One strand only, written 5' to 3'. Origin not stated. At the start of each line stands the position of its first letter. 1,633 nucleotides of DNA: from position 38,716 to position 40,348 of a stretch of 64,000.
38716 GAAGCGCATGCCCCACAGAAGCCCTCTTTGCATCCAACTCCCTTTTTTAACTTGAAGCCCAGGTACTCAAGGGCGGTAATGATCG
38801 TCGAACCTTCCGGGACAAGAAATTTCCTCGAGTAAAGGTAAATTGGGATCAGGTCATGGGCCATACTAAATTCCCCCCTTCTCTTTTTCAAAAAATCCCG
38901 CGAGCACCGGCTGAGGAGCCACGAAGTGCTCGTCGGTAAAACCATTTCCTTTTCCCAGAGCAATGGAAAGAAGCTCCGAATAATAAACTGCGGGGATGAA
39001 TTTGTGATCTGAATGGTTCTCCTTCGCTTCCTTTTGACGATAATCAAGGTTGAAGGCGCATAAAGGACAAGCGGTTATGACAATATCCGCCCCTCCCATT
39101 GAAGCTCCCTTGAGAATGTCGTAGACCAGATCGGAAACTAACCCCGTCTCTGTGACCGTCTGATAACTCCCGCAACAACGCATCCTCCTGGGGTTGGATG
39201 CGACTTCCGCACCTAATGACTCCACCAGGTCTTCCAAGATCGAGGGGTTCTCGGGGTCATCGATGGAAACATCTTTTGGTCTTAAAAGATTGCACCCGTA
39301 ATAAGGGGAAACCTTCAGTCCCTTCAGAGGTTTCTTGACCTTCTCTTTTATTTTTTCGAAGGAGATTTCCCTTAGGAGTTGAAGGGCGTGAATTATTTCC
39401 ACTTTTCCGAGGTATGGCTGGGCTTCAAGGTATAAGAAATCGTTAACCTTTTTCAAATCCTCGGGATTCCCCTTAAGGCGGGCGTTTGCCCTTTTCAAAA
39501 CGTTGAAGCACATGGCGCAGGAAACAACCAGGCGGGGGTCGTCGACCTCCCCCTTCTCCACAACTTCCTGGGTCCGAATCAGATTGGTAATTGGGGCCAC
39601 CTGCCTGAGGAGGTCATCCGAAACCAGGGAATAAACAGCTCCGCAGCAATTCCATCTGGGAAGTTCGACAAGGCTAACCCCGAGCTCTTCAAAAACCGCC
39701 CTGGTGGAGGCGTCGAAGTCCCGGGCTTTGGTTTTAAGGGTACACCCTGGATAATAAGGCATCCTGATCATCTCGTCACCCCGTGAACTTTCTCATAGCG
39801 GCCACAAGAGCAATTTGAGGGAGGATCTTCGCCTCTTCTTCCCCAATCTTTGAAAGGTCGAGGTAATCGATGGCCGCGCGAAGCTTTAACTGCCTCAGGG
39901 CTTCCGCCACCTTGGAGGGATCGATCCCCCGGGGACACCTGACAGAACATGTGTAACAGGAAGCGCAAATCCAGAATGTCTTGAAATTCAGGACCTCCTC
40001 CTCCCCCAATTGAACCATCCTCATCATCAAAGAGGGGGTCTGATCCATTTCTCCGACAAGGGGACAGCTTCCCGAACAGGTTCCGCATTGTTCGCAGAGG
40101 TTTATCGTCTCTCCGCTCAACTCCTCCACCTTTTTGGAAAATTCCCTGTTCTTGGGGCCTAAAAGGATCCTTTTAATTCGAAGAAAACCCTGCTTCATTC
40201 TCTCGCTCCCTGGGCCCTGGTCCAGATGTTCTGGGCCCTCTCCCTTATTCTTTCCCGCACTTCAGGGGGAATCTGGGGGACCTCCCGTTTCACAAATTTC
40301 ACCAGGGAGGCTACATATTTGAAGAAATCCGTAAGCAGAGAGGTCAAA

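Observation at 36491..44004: Candidate soluble, Hdr-coupled (electron-bifurcating/confurcating) fumarate reductase / succinate dehydrogenase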

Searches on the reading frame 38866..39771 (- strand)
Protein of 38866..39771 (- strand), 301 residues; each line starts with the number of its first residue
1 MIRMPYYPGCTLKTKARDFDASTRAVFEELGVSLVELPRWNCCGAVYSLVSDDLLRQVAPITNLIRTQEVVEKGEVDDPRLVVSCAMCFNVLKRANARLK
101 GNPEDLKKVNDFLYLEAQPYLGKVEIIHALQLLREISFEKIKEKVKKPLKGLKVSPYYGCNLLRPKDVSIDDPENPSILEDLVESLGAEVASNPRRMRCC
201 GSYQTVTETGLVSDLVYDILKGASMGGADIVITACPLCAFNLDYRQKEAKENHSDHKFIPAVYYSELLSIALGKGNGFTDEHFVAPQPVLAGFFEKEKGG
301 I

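Call 4: search_protein_families(library=pfam, proteins=[window:38866-39771:-], max_evalue=0.001)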
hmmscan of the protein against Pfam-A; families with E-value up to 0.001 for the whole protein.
window:38866-39771:- (301 aa): 1 family
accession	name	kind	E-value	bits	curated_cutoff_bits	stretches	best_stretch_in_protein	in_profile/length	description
PF02754.22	CCG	-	1.6e-20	73.4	20.6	2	157-243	4-85/85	Cysteine-rich domain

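Call 5: search_protein_families(library=ncbifam, proteins=[window:38866-39771:-], max_evalue=0.001)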
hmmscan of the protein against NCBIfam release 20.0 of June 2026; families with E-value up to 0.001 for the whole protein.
window:38866-39771:- (301 aa): 7 families
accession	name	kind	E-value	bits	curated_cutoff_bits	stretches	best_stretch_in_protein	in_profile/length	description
TIGR03288.1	CoB_CoM_SS_B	equivalog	5.8e-46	157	345.15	1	5-289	3-286/290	CoB--CoM heterodisulfide reductase subunit B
NF042965.1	MFR_anch_SdhE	equivalog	2.1e-44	152.2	500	1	5-274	4-264/282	8-methylmenaquinol:fumarate reductase membrane anchor subunit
NF041780.1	hetero_SS_HdrB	equivalog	5e-19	68.7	450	1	10-273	12-282/304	ferredoxin:CoB-CoM heterodisulfide reductase subunit HdrB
NF045670.1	quin_L_LdhH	equivalog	2.2e-07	29.6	800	1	3-243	468-686/706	L-lactate dehydrogenase (quinone) large subunit LdhH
NF008434.0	PRK11274.1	equivalog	6.7e-07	28.6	333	1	7-244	173-390/409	glycolate oxidase subunit GlcF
NF004898.0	PRK06259.1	equivalog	3.6e-06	25.9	385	1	3-250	263-471/488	fumarate reductase (CoM/CoB) subunit TfrB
NF045663.1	diclust_near_Sec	equivalog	0.00012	20.3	530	0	5-97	423-508/759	pyridine nucleotide-disulfide oxidoreductase/dicluster-binding protein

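Call 49: search_solved_structures(query=window:38866-39771:-, max_evalue=0.01, show_alignments=1)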
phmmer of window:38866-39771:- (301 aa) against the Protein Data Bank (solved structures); distinct sequences matched with E-value up to 0.01: 5.
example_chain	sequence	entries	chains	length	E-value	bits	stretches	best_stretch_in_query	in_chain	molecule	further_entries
8rvu_b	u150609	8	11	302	7.1e-37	130.6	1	4-284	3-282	H(2):CoB-CoM heterodisulfide,ferredoxin reductase subunit B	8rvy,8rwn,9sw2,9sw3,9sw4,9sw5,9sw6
8rvv_B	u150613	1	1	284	9.5e-37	130.2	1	4-274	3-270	H(2):CoB-CoM heterodisulfide,ferredoxin reductase subunit B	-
9sfi_C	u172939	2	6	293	1.3e-36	129.7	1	4-291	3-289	H(2)/formate:CoB-CoM heterodisulfide,ferredoxin reductase subunit B2 | Heterodisulfide reductase subunit B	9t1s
5odc_B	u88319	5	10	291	3.9e-34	121.6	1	4-274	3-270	Heterodisulfide reductase, subunit B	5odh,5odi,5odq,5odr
7bkb_B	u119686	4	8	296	5.4e-32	114.6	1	5-274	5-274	CoB--CoM heterodisulfide reductase subunit B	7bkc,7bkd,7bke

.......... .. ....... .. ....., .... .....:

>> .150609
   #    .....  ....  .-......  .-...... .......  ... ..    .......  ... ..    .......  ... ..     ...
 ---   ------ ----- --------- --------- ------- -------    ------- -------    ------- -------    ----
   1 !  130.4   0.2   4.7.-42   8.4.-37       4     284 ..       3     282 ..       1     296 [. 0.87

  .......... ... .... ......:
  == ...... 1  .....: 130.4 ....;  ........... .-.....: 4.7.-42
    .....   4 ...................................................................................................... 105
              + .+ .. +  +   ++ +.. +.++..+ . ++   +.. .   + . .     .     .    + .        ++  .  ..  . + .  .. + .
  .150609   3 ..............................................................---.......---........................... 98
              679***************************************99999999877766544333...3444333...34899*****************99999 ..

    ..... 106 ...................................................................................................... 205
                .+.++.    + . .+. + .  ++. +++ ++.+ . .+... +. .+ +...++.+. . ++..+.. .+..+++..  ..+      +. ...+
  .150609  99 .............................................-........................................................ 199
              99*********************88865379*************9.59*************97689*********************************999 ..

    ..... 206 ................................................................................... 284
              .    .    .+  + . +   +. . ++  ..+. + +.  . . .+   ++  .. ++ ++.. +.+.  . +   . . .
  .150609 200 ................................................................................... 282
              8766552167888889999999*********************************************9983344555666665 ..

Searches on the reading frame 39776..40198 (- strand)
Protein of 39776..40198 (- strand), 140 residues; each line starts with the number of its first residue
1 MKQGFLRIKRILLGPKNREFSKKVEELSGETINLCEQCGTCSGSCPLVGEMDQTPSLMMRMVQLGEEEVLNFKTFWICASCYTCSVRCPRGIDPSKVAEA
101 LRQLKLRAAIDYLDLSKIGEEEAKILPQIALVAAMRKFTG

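Call 4: search_protein_families(library=pfam, proteins=[window:39776-40198:-], max_evalue=0.001)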
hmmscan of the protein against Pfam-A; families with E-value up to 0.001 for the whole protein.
window:39776-40198:- (140 aa): 6 families
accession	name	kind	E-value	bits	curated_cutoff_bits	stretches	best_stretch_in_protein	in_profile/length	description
PF13534.11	Fer4_17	-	1e-09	39.2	22.2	1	35-93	2-61/61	4Fe-4S dicluster domain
PF13183.11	Fer4_8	-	8.3e-09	36.3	27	1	33-92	3-68/68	4Fe-4S dicluster domain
PF13187.11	Fer4_9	-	3.4e-07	30.6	27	1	35-91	2-50/52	4Fe-4S dicluster domain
PF13237.11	Fer4_10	-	0.00027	21.2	25.5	0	34-89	8-53/53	4Fe-4S dicluster domain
PF12838.12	Fer4_7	-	0.00092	20.1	27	0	35-92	2-52/52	4Fe-4S dicluster domain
PF13484.11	Fer4_16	-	0.00096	20.3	30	0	35-46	2-13/66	4Fe-4S double cluster binding domain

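Call 5: search_protein_families(library=ncbifam, proteins=[window:39776-40198:-], max_evalue=0.001)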
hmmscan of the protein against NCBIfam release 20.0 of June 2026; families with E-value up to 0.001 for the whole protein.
window:39776-40198:- (140 aa): 13 families
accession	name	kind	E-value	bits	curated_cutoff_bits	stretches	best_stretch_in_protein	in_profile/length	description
TIGR03290.1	CoB_CoM_SS_C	equivalog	2.8e-20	72.8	160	1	32-109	1-79/144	CoB--CoM heterodisulfide reductase subunit C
NF038018.1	qmoC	equivalog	1.3e-19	70.9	300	1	19-131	4-116/360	quinone-interacting membrane-bound oxidoreductase complex subunit QmoC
NF041779.1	hetero_SS_HdrC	equivalog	8.9e-19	67.7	350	1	31-114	29-112/198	ferredoxin:CoB-CoM heterodisulfide reductase subunit HdrC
NF041890.1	hdrC_Methbact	equivalog_domain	3.1e-16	59.5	270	1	24-115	20-111/192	ferredoxin:CoB-CoM heterodisulfide reductase subunit HdrC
NF004616.0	PRK05950.1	subfamily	3.5e-06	26.4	228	1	19-107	132-235/238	succinate dehydrogenase iron-sulfur subunit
TIGR00384.1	dhsB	subfamily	5e-06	26.1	88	1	19-101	125-221/222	succinate dehydrogenase and fumarate reductase iron-sulfur protein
NF009226.0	PRK12576.1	equivalog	1.9e-05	24.2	344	1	34-104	155-236/317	succinate dehydrogenase/fumarate reductase iron-sulfur subunit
NF008369.0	PRK11168.1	equivalog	1.9e-05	23.8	278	0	13-47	38-72/401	anaerobic glycerol-3-phosphate dehydrogenase subunit C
NF045796.1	DsrK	equivalog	3.3e-05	22.7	400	1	72-109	114-151/453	sulfate reduction electron transfer complex DsrMKJOP subunit DsrK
NF004898.0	PRK06259.1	equivalog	4.6e-05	22.2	385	1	22-109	125-220/488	fumarate reductase (CoM/CoB) subunit TfrB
TIGR01945.1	rnfC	subfamily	7.9e-05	21.4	245.95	1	25-93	355-419/435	RnfABCDGE type electron transport complex subunit C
TIGR00314.1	cdhA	equivalog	0.00014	19.8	781.3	1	23-93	390-454/784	CO dehydrogenase/acetyl-CoA synthase complex subunit alpha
NF009227.0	PRK12577.1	equivalog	0.00058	18.6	349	0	72-103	205-236/330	succinate dehydrogenase/fumarate reductase iron-sulfur subunit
